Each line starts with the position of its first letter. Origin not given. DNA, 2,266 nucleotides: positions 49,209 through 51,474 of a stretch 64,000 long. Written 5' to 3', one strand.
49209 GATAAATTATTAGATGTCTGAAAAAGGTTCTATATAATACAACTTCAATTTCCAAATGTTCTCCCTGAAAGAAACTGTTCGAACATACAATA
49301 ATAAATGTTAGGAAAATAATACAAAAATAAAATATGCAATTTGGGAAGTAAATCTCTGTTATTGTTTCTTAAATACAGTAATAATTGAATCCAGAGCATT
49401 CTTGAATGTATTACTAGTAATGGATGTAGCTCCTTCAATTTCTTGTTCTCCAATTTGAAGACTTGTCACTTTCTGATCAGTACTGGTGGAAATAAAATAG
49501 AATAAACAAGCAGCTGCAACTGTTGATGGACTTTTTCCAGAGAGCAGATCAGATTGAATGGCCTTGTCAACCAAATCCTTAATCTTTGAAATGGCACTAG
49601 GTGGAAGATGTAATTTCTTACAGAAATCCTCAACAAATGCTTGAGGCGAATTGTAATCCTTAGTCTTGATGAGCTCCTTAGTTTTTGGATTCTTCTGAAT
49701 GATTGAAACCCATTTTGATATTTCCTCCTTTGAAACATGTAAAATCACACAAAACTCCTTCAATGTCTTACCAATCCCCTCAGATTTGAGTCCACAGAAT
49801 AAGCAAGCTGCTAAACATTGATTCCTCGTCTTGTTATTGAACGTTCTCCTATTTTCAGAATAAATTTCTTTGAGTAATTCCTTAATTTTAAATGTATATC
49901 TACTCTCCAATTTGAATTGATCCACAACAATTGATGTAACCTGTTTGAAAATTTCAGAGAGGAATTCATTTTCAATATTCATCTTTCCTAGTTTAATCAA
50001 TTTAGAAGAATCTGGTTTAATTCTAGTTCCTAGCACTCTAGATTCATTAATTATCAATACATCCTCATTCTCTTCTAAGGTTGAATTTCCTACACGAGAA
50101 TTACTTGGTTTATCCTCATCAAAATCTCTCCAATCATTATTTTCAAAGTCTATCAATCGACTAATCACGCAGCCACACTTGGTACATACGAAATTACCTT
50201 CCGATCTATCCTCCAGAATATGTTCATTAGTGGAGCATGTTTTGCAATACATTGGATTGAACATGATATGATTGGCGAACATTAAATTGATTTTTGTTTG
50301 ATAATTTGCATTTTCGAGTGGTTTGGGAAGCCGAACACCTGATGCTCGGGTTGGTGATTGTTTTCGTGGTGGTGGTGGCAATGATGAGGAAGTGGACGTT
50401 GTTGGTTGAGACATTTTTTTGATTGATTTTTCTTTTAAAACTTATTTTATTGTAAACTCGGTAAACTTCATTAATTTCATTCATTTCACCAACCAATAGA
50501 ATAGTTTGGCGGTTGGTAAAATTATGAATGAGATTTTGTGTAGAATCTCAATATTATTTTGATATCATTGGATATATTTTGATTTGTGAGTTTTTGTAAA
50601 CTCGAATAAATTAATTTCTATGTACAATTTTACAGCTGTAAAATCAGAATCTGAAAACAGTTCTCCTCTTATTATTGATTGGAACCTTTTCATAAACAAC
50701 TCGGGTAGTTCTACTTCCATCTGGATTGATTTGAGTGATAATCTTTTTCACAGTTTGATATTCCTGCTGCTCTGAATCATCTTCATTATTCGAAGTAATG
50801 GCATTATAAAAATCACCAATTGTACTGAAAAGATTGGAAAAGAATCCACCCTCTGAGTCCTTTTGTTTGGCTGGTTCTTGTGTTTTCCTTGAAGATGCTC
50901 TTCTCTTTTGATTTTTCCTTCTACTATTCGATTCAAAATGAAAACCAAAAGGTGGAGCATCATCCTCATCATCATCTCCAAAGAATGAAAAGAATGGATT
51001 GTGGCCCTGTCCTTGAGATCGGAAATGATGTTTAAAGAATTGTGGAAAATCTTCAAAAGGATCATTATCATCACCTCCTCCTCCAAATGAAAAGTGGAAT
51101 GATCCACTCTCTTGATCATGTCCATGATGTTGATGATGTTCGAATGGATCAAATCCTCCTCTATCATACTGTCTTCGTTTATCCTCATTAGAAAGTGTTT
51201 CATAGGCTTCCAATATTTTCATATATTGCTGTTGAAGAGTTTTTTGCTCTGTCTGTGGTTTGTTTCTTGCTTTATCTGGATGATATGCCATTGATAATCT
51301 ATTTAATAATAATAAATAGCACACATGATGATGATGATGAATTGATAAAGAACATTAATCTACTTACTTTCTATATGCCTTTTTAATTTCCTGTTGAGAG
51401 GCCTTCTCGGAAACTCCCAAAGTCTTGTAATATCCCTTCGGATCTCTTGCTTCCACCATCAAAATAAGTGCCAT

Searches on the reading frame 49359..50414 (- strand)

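Call 46: search_protein_families(library=pfam, proteins=[window:49359-50414:-], max_evalue=0.00001)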
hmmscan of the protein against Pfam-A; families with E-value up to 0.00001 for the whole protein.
window:49359-50414:- (351 aa): 2 families
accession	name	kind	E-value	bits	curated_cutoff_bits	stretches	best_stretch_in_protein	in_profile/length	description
PF00382.24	TFIIB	-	2.2e-16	60.1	23.6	1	252-305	3-56/92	Transcription factor TFIIB repeat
PF08271.17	Zn_Ribbon_TF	-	2.8e-08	33.6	29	1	55-98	1-43/43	TFIIB zinc-binding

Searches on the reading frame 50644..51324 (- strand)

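Call 46: search_protein_families(library=pfam, proteins=[window:50644-51324:-], max_evalue=0.00001)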
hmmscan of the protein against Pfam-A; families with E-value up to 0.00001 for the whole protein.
window:50644-51324:- (226 aa): 1 family
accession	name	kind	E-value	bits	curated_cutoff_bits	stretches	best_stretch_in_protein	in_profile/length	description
PF00226.36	DnaJ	-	5.8e-10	39.6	27.8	1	9-54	23-63/63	DnaJ domain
